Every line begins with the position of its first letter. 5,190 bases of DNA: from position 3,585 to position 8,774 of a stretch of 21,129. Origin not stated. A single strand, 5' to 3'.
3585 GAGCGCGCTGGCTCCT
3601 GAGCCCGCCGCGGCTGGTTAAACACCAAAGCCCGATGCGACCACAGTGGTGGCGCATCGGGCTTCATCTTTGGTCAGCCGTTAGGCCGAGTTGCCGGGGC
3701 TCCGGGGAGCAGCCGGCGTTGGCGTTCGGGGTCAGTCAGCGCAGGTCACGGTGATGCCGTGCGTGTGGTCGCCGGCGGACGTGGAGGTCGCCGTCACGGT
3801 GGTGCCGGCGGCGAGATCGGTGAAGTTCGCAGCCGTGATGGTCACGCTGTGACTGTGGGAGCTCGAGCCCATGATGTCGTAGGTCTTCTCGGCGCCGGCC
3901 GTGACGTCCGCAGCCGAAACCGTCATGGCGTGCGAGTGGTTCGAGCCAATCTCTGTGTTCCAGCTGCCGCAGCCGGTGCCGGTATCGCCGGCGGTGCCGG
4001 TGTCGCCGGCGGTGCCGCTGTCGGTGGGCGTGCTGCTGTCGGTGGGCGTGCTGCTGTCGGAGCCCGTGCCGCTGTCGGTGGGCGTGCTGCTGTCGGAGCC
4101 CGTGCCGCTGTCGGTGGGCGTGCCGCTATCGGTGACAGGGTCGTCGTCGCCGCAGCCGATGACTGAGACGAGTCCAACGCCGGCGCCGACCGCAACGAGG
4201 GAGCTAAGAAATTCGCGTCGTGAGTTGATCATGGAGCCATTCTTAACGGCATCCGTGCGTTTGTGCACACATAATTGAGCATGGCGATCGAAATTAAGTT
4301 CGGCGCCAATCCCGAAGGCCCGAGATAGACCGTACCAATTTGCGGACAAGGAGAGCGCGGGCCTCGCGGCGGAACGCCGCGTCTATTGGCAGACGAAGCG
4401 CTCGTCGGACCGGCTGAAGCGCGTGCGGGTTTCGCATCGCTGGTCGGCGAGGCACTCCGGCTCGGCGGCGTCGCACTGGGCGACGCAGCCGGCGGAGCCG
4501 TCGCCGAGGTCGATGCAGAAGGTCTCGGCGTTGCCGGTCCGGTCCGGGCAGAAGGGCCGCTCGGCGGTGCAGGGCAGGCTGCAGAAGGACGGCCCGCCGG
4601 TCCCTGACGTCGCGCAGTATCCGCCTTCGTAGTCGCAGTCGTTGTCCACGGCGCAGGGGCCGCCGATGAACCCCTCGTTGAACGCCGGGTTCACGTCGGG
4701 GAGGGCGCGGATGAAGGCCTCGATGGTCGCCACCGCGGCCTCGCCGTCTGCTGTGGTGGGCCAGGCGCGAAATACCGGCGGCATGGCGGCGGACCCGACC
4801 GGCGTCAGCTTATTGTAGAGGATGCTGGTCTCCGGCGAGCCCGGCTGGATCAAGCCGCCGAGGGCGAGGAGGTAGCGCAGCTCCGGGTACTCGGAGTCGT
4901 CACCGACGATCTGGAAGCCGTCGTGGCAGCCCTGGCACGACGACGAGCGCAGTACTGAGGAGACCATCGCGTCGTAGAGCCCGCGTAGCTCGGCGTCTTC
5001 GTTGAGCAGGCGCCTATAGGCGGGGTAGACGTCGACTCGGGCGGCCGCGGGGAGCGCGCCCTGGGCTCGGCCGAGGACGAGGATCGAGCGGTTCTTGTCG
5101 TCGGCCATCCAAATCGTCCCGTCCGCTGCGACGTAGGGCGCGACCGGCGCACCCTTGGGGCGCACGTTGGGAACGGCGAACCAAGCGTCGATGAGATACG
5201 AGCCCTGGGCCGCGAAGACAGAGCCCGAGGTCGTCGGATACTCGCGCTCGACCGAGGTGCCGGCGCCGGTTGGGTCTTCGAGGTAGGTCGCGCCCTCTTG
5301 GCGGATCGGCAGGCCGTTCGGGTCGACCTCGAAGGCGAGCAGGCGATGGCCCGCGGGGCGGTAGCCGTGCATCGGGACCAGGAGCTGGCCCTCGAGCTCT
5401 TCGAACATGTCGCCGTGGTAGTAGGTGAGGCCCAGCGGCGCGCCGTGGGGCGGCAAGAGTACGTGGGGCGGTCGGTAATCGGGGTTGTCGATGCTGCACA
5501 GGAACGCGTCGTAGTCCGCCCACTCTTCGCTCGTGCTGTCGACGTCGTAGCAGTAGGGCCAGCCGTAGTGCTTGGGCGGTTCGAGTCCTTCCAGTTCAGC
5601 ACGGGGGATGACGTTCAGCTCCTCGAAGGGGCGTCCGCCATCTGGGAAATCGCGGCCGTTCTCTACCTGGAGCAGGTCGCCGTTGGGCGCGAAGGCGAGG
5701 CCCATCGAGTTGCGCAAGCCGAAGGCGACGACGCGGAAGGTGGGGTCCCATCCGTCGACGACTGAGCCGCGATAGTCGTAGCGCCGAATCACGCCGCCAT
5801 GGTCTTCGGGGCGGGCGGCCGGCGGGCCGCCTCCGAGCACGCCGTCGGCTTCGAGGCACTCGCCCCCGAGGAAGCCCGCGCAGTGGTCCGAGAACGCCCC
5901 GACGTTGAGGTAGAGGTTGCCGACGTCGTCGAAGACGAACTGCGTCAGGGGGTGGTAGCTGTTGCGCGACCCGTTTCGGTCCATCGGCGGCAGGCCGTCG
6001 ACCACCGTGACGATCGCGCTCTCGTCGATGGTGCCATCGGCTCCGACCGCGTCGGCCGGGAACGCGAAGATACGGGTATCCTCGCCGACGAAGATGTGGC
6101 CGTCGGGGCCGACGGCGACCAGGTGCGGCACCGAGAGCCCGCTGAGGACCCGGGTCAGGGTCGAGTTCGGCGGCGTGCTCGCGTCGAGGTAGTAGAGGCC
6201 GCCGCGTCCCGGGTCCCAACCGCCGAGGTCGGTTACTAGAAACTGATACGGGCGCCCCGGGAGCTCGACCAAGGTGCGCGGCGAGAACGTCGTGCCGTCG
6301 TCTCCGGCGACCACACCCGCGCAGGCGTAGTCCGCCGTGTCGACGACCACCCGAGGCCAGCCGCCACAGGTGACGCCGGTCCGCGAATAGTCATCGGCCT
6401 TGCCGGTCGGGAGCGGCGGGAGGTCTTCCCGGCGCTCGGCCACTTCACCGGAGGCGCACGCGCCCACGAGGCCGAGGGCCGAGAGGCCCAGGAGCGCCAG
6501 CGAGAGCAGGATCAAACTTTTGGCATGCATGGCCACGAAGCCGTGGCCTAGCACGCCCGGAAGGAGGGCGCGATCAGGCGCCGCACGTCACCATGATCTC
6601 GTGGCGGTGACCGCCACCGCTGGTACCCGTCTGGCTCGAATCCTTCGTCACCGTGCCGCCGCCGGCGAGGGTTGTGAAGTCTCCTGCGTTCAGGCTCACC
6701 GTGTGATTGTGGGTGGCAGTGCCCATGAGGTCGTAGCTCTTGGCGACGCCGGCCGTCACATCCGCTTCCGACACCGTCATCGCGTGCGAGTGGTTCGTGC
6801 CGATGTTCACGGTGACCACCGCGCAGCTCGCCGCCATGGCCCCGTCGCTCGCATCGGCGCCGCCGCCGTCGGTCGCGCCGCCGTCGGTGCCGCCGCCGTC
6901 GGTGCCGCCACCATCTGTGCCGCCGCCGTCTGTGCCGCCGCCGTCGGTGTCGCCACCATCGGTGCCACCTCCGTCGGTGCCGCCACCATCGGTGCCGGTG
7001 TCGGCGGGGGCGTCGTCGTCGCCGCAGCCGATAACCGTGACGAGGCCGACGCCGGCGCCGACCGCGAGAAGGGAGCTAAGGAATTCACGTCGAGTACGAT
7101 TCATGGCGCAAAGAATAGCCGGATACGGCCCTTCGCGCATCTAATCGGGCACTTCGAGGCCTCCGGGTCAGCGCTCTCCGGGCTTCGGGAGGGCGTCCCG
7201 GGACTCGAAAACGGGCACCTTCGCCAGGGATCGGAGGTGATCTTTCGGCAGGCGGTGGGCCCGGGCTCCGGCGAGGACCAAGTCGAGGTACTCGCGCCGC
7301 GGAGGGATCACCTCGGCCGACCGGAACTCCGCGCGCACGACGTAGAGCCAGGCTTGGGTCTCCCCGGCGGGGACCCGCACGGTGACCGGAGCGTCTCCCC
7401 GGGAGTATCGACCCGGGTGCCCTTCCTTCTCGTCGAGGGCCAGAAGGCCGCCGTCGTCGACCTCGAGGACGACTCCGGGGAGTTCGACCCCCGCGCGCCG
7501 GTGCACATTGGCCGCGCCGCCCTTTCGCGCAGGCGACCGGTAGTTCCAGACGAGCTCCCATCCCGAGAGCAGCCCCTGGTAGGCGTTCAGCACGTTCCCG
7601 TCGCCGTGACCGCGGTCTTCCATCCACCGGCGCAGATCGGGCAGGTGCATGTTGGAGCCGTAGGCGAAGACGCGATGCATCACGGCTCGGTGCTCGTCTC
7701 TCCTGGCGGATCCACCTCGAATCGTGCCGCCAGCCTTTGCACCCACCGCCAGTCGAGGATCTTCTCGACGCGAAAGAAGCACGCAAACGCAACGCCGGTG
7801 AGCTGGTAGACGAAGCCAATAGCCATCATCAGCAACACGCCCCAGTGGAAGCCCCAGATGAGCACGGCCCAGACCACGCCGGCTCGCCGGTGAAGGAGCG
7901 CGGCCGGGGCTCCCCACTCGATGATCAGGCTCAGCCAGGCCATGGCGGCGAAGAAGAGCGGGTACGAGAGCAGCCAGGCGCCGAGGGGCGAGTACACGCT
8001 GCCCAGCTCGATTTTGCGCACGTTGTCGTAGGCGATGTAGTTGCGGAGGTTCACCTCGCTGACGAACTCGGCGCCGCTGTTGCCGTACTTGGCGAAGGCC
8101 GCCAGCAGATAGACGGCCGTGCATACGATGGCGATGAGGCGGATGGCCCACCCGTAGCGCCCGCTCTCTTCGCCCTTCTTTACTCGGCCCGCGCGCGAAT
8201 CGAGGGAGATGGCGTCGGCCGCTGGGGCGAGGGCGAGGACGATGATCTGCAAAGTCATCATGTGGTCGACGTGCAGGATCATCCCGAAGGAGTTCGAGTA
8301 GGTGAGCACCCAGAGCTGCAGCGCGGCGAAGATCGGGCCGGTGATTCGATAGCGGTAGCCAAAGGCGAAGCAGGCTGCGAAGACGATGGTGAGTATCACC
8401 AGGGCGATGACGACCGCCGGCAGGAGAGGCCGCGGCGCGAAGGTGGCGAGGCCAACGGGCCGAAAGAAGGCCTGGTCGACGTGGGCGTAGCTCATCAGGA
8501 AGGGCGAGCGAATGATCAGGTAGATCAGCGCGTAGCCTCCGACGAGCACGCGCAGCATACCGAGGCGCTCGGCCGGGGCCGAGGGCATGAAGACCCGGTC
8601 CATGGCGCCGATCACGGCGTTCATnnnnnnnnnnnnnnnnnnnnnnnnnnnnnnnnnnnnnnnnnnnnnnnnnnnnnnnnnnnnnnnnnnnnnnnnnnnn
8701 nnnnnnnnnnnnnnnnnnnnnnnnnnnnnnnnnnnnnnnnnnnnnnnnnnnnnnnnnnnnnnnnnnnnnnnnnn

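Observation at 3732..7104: Duplicated Tat-lipoproteins with a novel triple-HxH domain flanking a sugar-dehydrogenase/cytochrome c fusion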

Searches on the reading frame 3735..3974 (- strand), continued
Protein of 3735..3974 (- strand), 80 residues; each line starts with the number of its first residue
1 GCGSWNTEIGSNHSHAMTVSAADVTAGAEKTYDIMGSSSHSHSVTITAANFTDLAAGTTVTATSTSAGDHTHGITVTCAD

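Call 62: predict_structure(alignment_id=A6)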
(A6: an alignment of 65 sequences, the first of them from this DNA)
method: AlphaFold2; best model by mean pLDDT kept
length: 80 residues; sequences in the alignment: 65
mean_pLDDT: 94.1   pTM: 0.81
mean pLDDT of the five models: 94.1, 90.8, 89.5, 73.4, 69.6
residues with pLDDT >= 90: 71; 70-90: 7; 50-70: 2; < 50: 0
segments of 3 or more residues with pLDDT < 50: none
pLDDT, mean of each block of 10 residues (from residue 1): 90 94 97 94 98 95 94 92
secondary structure, 60 per line:
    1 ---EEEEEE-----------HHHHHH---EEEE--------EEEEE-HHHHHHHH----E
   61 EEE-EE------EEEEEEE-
elements in order: E4-9 H21-26 E30-33 E42-46 H48-55 E60-63 E73-79
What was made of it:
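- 3735..3971 (-): A: triple-HxH domain (residues 88-166). HxH pairs lie at 3930-3938, 3849-3857 and 3759-3767. AF2 model pLDDT 94.1 (call 62).
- Model: pLDDT 94.1, pTM 0.81 with a 65-sequence alignment (call 62).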

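Call 66: fold_search(model_id=the predicted structure, library=pdb)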
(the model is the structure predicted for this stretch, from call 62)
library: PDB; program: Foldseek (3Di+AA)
matches with E <= 10: 99; with E <= 0.001: 0
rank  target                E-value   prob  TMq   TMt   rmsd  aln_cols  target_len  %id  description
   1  4xoh_C                8.9e-01  0.38  0.38  0.14   4.4        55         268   24  Mechanistic insights into anchorage of the contractile ring from yeast to humans (released 2015-07-15)
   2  5kkx_A                1.4e+00  0.16  0.34  0.15   6.3        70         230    8  Crystal structure of a TbpB C-lobe mutant from Neisseria meningitidis M982 (released 2017-07-19)
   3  5xnl_P                1.8e+00  0.04  0.19  0.10  12.6        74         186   15  Structure of stacked C2S2M2-type PSII-LHCII supercomplex from Pisum sativum (released 2017-09-20)
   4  9i4t_P                2.2e+00  0.06  0.22  0.13   7.0        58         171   14  Photosystem II from Arabidopsis thaliana (released 2026-03-25)
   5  6grf_C                3.0e+00  0.04  0.24  0.12  11.2        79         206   10  Crystal structure of the tandem DUF26 ectodomain from the Arabidopsis thaliana cysteine-rich receptor-like protein PDL (released 2018-12-19)
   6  6kac_P                3.1e+00  0.02  0.17  0.09  13.2        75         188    9  Cryo-EM structure of the C2S2-type PSII-LHCII supercomplex from Chlamydomonas reihardtii (released 2019-10-23)
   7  9hag                  3.3e+00  0.21  0.38  0.29   2.8        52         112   23  De novo designed beta barrel fold BBF-14 (released 2024-12-18)
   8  8bd3_F1               3.3e+00  0.02  0.19  0.10  12.7        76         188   13  Cryo-EM structure of the Photosystem II - LHCII supercomplex from Chlorella ohadi (released 2023-08-09)
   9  6d14_A                3.5e+00  0.07  0.26  0.05   7.7        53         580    6  Zebrafish TRAP1 bound to AMPPNP and calcium in the asymmetric closed state (released 2018-04-25)
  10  5tvu_A                3.7e+00  0.06  0.26  0.05   7.7        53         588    6  Crystal structure of mitochondrial Hsp90 (TRAP1) with ATP in absence of Mg (released 2018-03-14)
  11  9gnw_P                3.7e+00  0.02  0.18  0.10  13.3        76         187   12  Universal PSII assembly intermediate (released 2025-09-17)
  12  5z4g_A                3.9e+00  0.09  0.36  0.23   7.1        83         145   19  Crystal structure of secretory abundant heat soluble protein 4 from Ramazzottius varieornatus (released 2018-04-11)
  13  1v2b_A                3.9e+00  0.02  0.20  0.13   7.1        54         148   11  Crystal Structure of PsbP Protein in the Oxygen-Evolving Complex of Photosystem II from Higher Plants (released 2004-05-18)
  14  4c6y_B                3.9e+00  0.02  0.19  0.07  13.5        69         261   14  Ancestral PNCA (last common ancestors of Gram-positive and Gram- negative bacteria) beta-lactamase class A (released 2014-04-16)
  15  1vyf                  4.2e+00  0.13  0.36  0.24   3.5        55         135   14  schistosoma mansoni fatty acid binding protein in complex with oleic acid (released 2004-09-23)
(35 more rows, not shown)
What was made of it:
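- On Any solved structure or fold: Foldseek gave a best E of 0.89 (call 66).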

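Call 69: search_protein_families(library=pfam, proteins=[L055:6624-9263:-, L044:4448-7252:+, L066:6350-9196:-, L062:11585-13867:+, L076:10234-11343:+, L024:10843-13029:+, L053:5793-7079:+, L065:6709-9306:-], max_evalue=0.01)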
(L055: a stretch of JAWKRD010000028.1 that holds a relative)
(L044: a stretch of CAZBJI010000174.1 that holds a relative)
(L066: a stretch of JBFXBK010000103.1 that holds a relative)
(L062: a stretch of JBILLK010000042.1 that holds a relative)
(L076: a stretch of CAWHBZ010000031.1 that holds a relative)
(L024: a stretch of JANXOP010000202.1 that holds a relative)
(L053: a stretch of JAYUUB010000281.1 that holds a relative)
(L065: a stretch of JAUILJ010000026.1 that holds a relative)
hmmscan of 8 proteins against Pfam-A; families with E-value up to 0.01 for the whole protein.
L055:6624-9263:- (880 aa): 5 families
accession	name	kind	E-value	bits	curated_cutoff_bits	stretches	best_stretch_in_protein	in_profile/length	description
PF10282.15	Lactonase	-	8.1e-08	32.3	21.7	1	154-234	33-117/344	Lactonase, 7-bladed beta-propeller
PF21783.3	YNCE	-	2.1e-05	24.5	27.1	1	171-256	41-123/339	YNCE-like beta-propeller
PF25174.1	Beta-prop_THOC3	-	0.00015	21.3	305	1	129-243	60-169/272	THOC3 beta-propeller domain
PF03150.19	CCP_MauG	-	0.00017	22.7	25.6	0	505-592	2-77/149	Di-haem cytochrome c peroxidase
PF02239.22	Cytochrom_D1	-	0.0018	17.3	25.5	1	131-245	8-119/368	Cytochrome D1 heme domain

L044:4448-7252:+ (935 aa): 1 family
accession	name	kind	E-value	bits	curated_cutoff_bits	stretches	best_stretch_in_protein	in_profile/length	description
PF10282.15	Lactonase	-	6.2e-08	32.7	21.7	1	104-183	241-317/344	Lactonase, 7-bladed beta-propeller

L066:6350-9196:- (949 aa): 5 families
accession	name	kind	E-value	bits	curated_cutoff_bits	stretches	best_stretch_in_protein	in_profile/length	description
PF10282.15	Lactonase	-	4.3e-07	29.9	21.7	1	223-303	33-117/344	Lactonase, 7-bladed beta-propeller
PF21783.3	YNCE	-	0.00015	21.7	27.1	1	239-325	40-123/339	YNCE-like beta-propeller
PF03150.19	CCP_MauG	-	0.00026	22.1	25.6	0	574-661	2-77/149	Di-haem cytochrome c peroxidase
PF25174.1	Beta-prop_THOC3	-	0.00056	19.4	305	1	199-312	61-169/272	THOC3 beta-propeller domain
PF02239.22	Cytochrom_D1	-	0.0041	16.1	25.5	1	200-314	8-119/368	Cytochrome D1 heme domain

L062:11585-13867:+ (761 aa): 5 families
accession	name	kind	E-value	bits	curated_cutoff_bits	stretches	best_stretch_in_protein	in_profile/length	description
PF03150.19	CCP_MauG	-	1.6e-06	29.2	25.6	0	507-536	2-30/149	Di-haem cytochrome c peroxidase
PF00034.26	Cytochrom_C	-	2.8e-06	29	21.3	1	660-761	3-89/90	Cytochrome c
PF13442.11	Cytochrome_CBB3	-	0.00014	22.6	27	0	658-758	3-68/68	Cytochrome C oxidase, cbb3-type, subunit III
PF21783.3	YNCE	-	0.0014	18.4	27.1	1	194-237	289-332/339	YNCE-like beta-propeller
PF21419.2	RoxA-like_Cyt-c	-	0.002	18.1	26.7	1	707-734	3-30/39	RoxA-like, cytochrome c-like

L076:10234-11343:+ (370 aa): 1 family
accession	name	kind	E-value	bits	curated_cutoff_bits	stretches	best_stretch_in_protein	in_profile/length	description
PF13609.12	Porin_4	-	0.00013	22.3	27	1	215-334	173-291/310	Gram-negative porin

L024:10843-13029:+ (729 aa): 2 families
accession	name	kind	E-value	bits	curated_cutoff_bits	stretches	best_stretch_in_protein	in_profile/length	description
PF00115.25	COX1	-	4.4e-121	405.2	34.8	1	18-445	2-435/436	Cytochrome C and Quinol oxidase polypeptide I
PF02433.20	FixO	-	2.7e-79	266.2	29.6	1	500-720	1-219/219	Cytochrome C oxidase, mono-heme subunit/FixO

L053:5793-7079:+ (429 aa): 3 families
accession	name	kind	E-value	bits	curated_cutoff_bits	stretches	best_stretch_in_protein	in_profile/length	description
PF06537.16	DHOR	-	1.4e-37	129.8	22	1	155-429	209-499/499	Di-haem oxidoreductase, putative peroxidase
PF00034.26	Cytochrom_C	-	1.4e-05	26.8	21.3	1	300-429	3-89/90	Cytochrome c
PF13442.11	Cytochrome_CBB3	-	0.00019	22.1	27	0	298-317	3-21/68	Cytochrome C oxidase, cbb3-type, subunit III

L065:6709-9306:- (866 aa): 6 families
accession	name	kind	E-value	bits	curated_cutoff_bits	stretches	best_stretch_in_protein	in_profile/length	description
PF10282.15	Lactonase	-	5.8e-06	26.2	21.7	1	133-220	24-117/344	Lactonase, 7-bladed beta-propeller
PF21783.3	YNCE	-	2.6e-05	24.1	27.1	1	158-242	42-123/339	YNCE-like beta-propeller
PF03150.19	CCP_MauG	-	4.2e-05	24.7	25.6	0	491-526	2-29/149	Di-haem cytochrome c peroxidase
PF25174.1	Beta-prop_THOC3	-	0.00076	19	305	1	107-229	52-169/272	THOC3 beta-propeller domain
PF02239.22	Cytochrom_D1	-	0.0011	18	25.5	1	117-229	8-117/368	Cytochrome D1 heme domain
PF09086.16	DUF1924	-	0.0093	16.7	22.5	0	490-520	5-34/96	Domain of unknown function (DUF1924)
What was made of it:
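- Several Polyangiaceae loci place the HxH gene next to beta-propeller + dihaem (CCP/MauG-like) proteins (call 69). Other Polyangiaceae loci have beta-propeller + dihaem proteins next to an HxH gene (L055/L065/L066, L044, L062; call 69). CCP/MauG-like and DHOR dihaem proteins (call 69);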

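Call 87: search_protein_families(library=ncbifam, alignment_id=A6, max_evalue=0.01)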
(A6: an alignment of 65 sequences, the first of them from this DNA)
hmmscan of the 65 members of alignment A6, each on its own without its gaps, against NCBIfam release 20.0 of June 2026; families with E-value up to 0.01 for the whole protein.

A. member 1, seq(80 aa): 0 families

B. families by the number of members that match (of 65 scanned): 2 families
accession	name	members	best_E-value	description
NF033510.3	Ca_tandemer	3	0.003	Ca2+-stabilized repeat-containing adhesin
TIGR02136.1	ptsS_2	1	0.0052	phosphate ABC transporter substrate-binding protein PstS family protein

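Call 88: search_protein_families(library=pfam, proteins=[L063:9168-9638:-, L063:6134-8266:+, L063:10298-12376:-, L063:12444-13028:-, L076:8423-9742:+, L076:7728-8423:+, L076:11667-12338:-, L061:8524-9402:-, L061:10197-10829:-, L061:6553-8343:-], max_evalue=0.001)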
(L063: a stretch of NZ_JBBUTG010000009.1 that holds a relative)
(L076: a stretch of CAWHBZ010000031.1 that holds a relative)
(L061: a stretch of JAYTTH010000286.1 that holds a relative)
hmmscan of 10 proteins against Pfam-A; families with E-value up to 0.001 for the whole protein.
L063:9168-9638:- (157 aa): 0 families

L063:6134-8266:+ (711 aa): 1 family
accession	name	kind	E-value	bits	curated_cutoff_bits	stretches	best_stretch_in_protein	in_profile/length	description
PF10605.15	3HBOH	-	0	1052.1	27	1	22-711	11-688/688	3HB-oligomer hydrolase (3HBOH)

L063:10298-12376:- (693 aa): 1 family
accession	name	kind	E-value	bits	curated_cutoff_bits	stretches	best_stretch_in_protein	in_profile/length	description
PF00082.27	Peptidase_S8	-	8.1e-25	88.1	21.8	1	439-666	1-270/288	Subtilase family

L063:12444-13028:- (195 aa): 4 families
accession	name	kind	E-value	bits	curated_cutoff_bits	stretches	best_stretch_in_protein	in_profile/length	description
PF08281.18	Sigma70_r4_2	-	2.7e-16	59.4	25.7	1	126-178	2-54/54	Sigma-70, region 4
PF04545.22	Sigma70_r4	-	1.4e-13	50.6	24.1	1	131-180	1-50/50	Sigma-70, region 4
PF04542.20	Sigma70_r2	-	5.7e-11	42.5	24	1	30-96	1-69/71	Sigma-70 region 2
PF07638.17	Sigma70_ECF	-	3.4e-07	30.8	21.1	1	15-180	7-181/185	ECF sigma factor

L076:8423-9742:+ (440 aa): 1 family
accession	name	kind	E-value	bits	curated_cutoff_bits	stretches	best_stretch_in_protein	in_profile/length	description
PF00082.27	Peptidase_S8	-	4.3e-29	102.2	21.8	1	173-398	1-273/288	Subtilase family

L076:7728-8423:+ (232 aa): 0 families

L076:11667-12338:- (224 aa): 2 families
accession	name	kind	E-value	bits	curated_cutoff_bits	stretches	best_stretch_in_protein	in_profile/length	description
PF04717.18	Phage_base_V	-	1.9e-28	99.1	23.8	1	36-109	2-75/75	Type VI secretion system/phage-baseplate injector OB domain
PF20093.5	DUF6484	-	0.00029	21.9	27.6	0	53-107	15-60/61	Domain of unknown function (DUF6484)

L061:8524-9402:- (293 aa): 0 families

L061:10197-10829:- (211 aa): 2 families
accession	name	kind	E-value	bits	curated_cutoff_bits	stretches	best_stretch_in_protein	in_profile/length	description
PF00440.29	TetR_N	-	4.5e-10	39.6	24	1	24-70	1-47/47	Bacterial regulatory proteins, tetR family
PF17918.6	TetR_C_15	-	0.0001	23.3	26.8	1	95-201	3-107/108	Tetracyclin repressor-like, C-terminal domain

L061:6553-8343:- (597 aa): 1 family
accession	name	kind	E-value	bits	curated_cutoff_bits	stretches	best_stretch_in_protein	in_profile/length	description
PF05960.17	DUF885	-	1.4e-104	352.1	32.4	1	74-584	19-532/532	Bacterial protein of unknown function (DUF885)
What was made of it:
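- Tried and rejected: S8 subtilases in Betaproteobacteria (call 88).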

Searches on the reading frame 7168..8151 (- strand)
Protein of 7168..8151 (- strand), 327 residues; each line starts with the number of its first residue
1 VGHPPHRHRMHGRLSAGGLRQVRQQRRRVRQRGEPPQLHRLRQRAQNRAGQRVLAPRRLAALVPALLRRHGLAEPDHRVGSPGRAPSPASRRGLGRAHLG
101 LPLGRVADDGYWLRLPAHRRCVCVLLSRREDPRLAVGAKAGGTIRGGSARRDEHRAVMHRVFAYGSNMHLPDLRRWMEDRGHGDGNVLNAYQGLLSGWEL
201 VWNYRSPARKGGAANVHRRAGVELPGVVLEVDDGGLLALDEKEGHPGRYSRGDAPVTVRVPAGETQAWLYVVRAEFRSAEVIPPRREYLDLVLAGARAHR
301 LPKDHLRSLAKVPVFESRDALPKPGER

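Call 3: search_protein_families(library=pfam, proteins=[window:7168-8151:-], max_evalue=0.1)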
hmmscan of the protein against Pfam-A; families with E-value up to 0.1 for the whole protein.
window:7168-8151:- (327 aa): 2 families
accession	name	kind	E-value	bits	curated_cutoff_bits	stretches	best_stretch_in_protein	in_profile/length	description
PF06094.17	GGACT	-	1.9e-11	45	22.8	1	161-278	1-108/120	Gamma-glutamyl cyclotransferase, AIG2-like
PF13772.11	AIG2_2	-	4.6e-09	37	27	1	226-309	4-83/83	AIG2-like family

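Call 4: search_protein_families(library=ncbifam, proteins=[window:7168-8151:-], max_evalue=0.1)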
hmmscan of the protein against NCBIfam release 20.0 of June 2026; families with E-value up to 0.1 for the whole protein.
window:7168-8151:- (327 aa): 0 families

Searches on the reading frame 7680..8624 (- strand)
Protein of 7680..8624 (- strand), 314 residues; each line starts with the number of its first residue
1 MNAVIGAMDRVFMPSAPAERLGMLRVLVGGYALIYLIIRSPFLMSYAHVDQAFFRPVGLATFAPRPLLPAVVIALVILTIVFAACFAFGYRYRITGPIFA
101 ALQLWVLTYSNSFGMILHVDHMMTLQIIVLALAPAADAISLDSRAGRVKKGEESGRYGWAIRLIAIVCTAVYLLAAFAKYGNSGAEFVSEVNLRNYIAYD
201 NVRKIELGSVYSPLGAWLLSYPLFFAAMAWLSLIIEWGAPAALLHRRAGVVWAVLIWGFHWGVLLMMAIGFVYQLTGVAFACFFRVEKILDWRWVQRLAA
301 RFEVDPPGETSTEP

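Call 3: search_protein_families(library=pfam, proteins=[window:7680-8624:-], max_evalue=0.1)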
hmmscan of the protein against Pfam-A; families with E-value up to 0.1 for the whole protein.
window:7680-8624:- (314 aa): 1 family
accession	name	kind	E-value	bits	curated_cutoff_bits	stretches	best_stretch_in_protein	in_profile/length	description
PF05090.19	HTTM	-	2.1e-09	37.8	27.7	1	18-283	6-254/259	HTTM domain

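Call 4: search_protein_families(library=ncbifam, proteins=[window:7680-8624:-], max_evalue=0.1)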
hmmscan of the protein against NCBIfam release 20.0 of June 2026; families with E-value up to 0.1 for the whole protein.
window:7680-8624:- (314 aa): 0 families
